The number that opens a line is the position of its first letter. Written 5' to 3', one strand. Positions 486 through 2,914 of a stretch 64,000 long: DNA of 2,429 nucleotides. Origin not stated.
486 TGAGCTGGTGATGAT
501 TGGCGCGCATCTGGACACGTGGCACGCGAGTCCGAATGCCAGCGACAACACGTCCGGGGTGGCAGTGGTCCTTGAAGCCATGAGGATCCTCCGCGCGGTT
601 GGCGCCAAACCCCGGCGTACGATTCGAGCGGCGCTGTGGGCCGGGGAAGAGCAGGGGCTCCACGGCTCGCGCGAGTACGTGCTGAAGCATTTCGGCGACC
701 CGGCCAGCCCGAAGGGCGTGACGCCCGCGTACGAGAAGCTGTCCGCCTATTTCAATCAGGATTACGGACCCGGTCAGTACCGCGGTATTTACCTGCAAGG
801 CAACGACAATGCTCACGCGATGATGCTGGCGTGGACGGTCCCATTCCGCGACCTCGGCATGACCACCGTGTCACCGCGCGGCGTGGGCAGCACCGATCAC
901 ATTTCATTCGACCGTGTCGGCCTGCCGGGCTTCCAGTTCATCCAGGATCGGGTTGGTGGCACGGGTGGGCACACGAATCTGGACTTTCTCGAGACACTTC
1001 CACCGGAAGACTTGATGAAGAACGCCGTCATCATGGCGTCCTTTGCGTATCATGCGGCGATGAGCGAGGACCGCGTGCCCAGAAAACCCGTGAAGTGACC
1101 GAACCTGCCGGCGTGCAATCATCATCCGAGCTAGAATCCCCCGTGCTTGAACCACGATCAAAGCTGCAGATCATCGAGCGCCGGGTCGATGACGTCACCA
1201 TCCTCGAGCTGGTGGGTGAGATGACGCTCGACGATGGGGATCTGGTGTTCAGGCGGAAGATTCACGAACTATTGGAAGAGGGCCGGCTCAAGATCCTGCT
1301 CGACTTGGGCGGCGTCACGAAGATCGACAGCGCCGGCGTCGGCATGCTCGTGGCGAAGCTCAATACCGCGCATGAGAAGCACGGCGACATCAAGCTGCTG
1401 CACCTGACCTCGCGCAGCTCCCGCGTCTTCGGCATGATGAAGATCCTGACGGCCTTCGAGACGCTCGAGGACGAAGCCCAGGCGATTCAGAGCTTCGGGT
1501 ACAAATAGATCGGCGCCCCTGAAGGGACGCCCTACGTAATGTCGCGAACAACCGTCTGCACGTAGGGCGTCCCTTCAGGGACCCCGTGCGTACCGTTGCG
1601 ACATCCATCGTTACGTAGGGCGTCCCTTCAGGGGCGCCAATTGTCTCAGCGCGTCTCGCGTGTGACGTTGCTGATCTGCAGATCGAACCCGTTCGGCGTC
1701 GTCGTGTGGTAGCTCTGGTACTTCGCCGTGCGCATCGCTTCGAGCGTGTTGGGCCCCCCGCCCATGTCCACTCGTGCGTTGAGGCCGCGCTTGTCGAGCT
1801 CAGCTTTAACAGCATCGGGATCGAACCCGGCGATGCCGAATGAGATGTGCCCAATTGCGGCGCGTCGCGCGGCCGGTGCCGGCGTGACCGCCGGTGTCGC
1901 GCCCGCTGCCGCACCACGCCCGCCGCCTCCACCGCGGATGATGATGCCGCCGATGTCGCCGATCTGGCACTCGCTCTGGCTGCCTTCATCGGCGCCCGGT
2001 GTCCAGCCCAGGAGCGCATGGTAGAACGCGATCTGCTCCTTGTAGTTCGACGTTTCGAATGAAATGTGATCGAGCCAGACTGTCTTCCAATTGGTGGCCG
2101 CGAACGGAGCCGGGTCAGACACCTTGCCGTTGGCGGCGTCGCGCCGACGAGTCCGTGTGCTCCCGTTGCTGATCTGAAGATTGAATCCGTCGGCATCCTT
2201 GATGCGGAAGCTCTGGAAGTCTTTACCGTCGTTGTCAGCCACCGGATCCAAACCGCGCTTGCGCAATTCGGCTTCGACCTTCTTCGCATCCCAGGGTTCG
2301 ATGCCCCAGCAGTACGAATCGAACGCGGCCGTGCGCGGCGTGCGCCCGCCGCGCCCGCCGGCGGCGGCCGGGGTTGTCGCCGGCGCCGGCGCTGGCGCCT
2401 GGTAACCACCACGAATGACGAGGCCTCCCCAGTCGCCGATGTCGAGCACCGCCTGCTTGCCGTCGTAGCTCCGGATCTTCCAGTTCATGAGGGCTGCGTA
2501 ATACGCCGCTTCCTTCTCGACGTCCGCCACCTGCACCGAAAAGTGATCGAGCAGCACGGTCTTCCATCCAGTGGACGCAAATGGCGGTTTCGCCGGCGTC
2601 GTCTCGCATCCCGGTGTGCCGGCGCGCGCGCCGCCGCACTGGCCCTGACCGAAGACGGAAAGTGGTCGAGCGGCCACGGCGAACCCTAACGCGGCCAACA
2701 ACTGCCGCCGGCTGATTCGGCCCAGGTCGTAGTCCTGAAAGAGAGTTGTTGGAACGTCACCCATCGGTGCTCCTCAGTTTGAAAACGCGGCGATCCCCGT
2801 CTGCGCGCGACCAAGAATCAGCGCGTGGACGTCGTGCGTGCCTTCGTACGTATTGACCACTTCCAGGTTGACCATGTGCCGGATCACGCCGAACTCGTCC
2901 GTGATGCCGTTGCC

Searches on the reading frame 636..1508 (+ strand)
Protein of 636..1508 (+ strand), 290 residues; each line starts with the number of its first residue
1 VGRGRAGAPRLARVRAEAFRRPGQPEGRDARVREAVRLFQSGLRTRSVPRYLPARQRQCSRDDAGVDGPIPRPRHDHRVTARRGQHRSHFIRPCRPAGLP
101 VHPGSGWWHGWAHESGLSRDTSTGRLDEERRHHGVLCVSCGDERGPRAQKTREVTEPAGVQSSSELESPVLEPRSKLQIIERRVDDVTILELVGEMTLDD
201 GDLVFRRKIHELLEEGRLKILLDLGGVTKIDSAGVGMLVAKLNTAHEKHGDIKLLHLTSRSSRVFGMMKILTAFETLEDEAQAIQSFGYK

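Call 32: search_protein_families(library=pfam, proteins=[window:636-1508:+])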
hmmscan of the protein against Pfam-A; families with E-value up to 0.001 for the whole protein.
window:636-1508:+ (290 aa): 2 families
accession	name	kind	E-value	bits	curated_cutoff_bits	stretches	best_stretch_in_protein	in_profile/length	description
PF13466.11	STAS_2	-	2.9e-09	37.4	29.2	1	190-265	1-74/80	STAS domain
PF01740.26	STAS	-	1.3e-07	31.8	22.6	1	182-278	5-101/106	STAS domain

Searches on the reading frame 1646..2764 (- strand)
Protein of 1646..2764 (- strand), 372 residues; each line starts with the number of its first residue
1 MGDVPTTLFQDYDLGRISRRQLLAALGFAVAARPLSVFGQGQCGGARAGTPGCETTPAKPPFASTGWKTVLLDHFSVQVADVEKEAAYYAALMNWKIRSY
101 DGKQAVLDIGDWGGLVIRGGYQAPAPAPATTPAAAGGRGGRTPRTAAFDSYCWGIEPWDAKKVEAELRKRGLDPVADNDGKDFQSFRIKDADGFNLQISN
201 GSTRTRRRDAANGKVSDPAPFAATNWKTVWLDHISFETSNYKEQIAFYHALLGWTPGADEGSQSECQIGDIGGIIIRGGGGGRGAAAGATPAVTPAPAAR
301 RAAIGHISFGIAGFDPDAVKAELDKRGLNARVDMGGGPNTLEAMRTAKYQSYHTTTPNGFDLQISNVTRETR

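Call 32: search_protein_families(library=pfam, proteins=[window:1646-2764:-])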
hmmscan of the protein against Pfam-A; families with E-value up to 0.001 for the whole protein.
window:1646-2764:- (372 aa): 2 families
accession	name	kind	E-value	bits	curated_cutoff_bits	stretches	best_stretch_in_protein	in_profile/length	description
PF00903.31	Glyoxalase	-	8.1e-07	29.9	20.6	0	231-327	2-92/121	Glyoxalase/Bleomycin resistance protein/Dioxygenase superfamily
PF18029.7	Glyoxalase_6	-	0.00025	22.1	23.6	0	234-274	2-29/106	Glyoxalase-like domain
